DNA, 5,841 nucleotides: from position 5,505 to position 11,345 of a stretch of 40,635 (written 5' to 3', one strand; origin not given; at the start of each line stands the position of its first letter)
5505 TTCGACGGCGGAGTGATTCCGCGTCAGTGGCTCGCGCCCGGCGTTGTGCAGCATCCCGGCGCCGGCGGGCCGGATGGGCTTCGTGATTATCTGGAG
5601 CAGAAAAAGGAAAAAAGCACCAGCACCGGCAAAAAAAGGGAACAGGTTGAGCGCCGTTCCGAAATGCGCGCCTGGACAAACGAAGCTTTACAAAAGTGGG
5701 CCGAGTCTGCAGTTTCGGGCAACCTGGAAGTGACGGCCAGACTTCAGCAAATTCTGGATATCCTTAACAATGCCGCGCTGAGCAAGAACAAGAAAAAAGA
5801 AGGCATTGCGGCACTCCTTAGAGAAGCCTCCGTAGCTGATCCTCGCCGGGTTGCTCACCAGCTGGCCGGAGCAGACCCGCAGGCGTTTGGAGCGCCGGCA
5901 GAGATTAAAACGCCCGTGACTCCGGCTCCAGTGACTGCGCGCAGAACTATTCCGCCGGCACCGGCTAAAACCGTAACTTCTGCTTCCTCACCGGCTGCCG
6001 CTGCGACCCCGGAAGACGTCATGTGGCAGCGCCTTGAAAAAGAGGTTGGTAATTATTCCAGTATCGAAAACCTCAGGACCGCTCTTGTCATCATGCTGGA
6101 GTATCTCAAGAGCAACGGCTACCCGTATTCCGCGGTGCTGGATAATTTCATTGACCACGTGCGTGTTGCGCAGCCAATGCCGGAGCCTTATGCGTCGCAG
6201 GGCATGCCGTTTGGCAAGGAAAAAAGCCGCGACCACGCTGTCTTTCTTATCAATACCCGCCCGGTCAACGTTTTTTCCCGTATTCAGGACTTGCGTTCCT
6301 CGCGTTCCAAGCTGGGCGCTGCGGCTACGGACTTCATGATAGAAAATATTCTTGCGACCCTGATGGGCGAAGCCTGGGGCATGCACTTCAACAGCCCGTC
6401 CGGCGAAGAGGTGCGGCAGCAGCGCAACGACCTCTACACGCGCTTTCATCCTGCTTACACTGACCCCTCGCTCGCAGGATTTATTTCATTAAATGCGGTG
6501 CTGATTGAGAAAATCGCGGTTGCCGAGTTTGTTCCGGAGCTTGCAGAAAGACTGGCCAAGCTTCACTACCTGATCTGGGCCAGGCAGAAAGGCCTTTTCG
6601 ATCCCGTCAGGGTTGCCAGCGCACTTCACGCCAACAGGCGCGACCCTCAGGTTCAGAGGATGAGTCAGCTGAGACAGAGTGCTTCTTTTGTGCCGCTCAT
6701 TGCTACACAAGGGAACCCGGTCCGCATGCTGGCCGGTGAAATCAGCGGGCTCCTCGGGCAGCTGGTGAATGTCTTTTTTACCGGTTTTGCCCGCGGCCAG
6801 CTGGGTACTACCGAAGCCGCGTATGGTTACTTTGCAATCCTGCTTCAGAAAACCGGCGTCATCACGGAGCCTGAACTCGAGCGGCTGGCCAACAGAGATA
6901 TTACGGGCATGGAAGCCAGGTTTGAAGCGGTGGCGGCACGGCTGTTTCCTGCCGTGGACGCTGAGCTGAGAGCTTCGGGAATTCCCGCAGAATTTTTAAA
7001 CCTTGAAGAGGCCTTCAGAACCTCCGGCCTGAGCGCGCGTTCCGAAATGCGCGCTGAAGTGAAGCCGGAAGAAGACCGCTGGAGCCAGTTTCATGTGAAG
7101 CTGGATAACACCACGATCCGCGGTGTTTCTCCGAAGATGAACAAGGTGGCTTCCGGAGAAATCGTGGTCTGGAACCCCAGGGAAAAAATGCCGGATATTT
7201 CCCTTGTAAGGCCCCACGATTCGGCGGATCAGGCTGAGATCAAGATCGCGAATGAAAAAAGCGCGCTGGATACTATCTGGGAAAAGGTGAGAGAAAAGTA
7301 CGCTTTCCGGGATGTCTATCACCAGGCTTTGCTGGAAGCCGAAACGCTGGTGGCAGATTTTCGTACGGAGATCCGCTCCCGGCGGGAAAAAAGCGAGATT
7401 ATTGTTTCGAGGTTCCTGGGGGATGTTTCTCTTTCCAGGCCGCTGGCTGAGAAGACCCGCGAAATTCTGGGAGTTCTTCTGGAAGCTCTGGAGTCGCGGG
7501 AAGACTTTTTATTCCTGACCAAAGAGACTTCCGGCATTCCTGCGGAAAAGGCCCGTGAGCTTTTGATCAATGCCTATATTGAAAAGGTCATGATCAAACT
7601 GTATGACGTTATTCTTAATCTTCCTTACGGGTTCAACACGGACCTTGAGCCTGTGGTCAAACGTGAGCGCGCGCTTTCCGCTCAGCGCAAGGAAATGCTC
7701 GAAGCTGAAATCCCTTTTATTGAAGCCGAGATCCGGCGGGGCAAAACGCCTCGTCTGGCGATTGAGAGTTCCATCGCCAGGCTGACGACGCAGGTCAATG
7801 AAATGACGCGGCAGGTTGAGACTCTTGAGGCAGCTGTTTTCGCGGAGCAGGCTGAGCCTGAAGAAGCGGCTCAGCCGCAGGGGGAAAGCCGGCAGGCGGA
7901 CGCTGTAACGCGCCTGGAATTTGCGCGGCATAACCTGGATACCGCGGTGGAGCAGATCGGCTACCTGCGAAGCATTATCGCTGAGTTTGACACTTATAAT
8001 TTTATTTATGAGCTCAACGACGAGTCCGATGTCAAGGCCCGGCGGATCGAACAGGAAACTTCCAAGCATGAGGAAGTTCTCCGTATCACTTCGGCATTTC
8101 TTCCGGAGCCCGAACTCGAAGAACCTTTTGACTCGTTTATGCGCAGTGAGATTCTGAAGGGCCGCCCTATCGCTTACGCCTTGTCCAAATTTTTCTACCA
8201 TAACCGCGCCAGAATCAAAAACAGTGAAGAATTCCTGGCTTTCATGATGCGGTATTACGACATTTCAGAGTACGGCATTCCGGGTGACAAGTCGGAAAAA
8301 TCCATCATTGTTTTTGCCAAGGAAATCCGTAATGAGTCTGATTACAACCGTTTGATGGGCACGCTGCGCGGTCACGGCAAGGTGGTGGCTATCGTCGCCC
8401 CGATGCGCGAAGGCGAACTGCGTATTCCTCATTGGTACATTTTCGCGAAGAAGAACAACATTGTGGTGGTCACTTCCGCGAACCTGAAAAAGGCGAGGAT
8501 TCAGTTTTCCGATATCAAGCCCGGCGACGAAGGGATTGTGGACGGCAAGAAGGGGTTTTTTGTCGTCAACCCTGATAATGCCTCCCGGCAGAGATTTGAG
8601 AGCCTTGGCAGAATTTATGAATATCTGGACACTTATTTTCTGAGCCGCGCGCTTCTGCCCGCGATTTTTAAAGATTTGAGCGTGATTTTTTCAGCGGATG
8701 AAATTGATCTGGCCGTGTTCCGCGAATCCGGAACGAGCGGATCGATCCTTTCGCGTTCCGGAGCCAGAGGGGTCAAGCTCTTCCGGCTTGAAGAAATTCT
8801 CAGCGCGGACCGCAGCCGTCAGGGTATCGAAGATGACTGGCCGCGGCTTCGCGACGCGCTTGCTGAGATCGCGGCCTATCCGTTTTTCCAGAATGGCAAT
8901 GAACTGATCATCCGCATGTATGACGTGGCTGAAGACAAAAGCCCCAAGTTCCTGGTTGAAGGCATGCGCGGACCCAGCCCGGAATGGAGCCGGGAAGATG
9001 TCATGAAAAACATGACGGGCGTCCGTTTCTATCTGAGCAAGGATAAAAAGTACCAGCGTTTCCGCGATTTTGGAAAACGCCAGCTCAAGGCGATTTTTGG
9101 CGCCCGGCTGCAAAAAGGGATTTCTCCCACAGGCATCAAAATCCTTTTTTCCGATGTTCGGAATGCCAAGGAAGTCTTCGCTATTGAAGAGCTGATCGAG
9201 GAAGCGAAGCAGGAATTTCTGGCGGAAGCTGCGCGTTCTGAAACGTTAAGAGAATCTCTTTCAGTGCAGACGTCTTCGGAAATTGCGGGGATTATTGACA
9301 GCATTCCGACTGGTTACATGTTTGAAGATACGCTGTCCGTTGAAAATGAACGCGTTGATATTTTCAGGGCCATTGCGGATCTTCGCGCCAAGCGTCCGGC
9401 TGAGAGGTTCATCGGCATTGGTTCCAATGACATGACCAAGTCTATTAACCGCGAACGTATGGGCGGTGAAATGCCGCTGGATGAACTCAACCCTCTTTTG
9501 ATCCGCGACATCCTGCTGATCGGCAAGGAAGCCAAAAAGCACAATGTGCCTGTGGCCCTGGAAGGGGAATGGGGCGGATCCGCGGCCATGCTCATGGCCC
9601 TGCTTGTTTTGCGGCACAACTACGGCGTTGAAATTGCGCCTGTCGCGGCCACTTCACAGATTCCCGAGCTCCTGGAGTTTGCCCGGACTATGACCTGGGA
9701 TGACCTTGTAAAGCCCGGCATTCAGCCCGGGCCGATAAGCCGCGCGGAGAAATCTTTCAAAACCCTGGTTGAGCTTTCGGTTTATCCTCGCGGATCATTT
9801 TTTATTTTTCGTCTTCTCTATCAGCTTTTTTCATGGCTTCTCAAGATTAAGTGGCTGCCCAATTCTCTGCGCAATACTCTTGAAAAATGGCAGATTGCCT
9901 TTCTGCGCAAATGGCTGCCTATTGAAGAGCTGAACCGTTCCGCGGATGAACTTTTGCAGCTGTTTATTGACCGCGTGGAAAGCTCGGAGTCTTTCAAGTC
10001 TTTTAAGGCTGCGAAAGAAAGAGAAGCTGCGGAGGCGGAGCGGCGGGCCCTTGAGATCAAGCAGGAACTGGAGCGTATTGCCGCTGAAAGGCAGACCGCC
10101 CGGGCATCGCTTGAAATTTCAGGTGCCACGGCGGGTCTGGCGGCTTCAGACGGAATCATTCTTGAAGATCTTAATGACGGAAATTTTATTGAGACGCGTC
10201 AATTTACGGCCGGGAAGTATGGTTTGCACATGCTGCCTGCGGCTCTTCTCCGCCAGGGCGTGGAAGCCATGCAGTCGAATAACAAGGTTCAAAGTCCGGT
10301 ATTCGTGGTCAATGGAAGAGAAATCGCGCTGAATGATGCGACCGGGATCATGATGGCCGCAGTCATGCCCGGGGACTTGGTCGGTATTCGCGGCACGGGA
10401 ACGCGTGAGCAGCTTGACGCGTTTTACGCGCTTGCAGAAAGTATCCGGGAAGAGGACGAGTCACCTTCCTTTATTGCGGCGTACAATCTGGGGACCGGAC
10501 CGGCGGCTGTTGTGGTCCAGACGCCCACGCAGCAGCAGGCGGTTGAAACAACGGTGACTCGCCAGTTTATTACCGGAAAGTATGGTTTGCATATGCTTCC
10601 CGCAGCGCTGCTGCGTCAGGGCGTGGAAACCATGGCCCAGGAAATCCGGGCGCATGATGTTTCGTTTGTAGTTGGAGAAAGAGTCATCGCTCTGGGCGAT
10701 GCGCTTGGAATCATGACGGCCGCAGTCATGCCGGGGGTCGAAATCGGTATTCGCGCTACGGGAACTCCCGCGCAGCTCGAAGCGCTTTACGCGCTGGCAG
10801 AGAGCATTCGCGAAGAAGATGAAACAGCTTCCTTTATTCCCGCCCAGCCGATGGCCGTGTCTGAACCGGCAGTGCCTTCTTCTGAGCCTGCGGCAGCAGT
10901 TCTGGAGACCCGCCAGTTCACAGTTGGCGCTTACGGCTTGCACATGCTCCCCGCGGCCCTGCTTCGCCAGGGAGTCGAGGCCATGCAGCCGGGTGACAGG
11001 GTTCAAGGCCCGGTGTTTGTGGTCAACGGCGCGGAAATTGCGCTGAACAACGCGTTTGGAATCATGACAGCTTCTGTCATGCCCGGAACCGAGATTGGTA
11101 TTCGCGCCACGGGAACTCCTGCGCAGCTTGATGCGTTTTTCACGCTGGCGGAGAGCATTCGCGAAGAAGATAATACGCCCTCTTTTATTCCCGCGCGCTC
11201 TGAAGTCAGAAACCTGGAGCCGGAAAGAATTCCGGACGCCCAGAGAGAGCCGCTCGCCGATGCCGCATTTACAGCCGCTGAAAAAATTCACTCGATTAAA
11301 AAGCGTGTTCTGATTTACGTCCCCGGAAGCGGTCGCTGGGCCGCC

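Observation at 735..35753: A 35-kb ORF partitioned into 24 protein-sized modules by a recurring R-S-E-M-R pentapeptide: candidate bacterial polyprotein (operon in one ORF)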

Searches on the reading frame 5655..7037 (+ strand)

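Call 7: search_protein_families(library=pfam, proteins=[window:5655-7037:+], max_evalue=0.01)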
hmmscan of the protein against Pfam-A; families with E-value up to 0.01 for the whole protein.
window:5655-7037:+ (461 aa): 0 families

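Call 25: search_protein_families(library=pfam, proteins=[window:5655-7037:+], max_evalue=5)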
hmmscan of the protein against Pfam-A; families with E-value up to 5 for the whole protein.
window:5655-7037:+ (461 aa): 1 family
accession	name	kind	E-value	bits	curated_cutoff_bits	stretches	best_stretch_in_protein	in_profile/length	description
PF17841.6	Bep_C_terminal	-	0.043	14.5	29.5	1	253-298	8-54/97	BID domain of Bartonella effector protein (Bep)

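Call 33: search_protein_families(library=ncbifam, proteins=[window:5655-7037:+], max_evalue=0.1)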
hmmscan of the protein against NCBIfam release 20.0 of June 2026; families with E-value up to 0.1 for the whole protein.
window:5655-7037:+ (461 aa): 1 family
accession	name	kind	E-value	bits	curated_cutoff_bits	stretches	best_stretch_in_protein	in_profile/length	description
NF001262.0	PRK00226.1-3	equivalog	0.0093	15.7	161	0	27-53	61-87/165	transcription elongation factor GreA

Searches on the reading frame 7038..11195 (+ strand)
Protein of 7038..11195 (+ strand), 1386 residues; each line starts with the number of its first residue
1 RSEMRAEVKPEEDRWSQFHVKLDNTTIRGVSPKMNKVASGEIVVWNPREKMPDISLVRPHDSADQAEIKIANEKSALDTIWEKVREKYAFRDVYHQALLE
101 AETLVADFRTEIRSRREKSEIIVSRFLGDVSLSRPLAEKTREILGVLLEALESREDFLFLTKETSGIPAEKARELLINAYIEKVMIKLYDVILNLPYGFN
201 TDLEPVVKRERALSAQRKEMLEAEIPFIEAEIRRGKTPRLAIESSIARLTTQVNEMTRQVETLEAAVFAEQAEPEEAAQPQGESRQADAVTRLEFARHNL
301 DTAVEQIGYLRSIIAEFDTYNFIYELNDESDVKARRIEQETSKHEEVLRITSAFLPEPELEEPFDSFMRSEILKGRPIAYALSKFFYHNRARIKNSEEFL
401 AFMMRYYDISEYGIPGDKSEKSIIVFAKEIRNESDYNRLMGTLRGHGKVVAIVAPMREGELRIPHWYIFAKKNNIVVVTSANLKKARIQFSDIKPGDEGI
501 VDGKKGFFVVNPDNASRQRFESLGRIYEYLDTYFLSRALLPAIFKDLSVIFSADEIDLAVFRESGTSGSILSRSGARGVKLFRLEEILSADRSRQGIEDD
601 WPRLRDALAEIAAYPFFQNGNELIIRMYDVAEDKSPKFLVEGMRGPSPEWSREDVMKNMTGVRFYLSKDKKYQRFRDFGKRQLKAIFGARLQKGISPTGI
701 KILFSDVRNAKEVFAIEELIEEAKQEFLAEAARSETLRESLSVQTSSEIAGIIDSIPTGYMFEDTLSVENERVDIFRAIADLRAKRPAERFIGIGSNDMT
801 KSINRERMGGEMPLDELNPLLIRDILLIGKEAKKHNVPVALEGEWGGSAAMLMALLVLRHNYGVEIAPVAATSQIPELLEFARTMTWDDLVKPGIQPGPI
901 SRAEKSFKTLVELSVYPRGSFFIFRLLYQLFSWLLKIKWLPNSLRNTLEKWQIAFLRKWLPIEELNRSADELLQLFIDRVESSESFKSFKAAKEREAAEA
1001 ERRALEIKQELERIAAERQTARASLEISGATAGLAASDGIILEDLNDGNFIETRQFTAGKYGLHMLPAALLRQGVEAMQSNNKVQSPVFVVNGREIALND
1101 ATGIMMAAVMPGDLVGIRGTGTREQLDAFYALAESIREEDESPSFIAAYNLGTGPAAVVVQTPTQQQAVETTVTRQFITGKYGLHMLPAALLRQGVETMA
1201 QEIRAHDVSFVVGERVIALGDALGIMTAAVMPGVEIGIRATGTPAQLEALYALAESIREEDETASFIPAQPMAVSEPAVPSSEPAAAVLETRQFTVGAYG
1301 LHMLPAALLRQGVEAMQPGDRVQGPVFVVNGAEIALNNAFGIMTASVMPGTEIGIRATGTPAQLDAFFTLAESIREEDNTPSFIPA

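Call 7: search_protein_families(library=pfam, proteins=[window:7038-11195:+], max_evalue=0.01)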
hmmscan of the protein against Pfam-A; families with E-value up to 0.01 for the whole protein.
window:7038-11195:+ (1386 aa): 2 families
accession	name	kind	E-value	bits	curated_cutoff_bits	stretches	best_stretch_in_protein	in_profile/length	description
PF00381.24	PTS-HPr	-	3.9e-18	65.7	23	2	1178-1257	7-79/81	PTS HPr component phosphorylation site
PF02896.24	PEP-utilizers_C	-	9.8e-11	41.8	22.8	2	572-731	36-168/293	PEP-utilising enzyme, PEP-binding domain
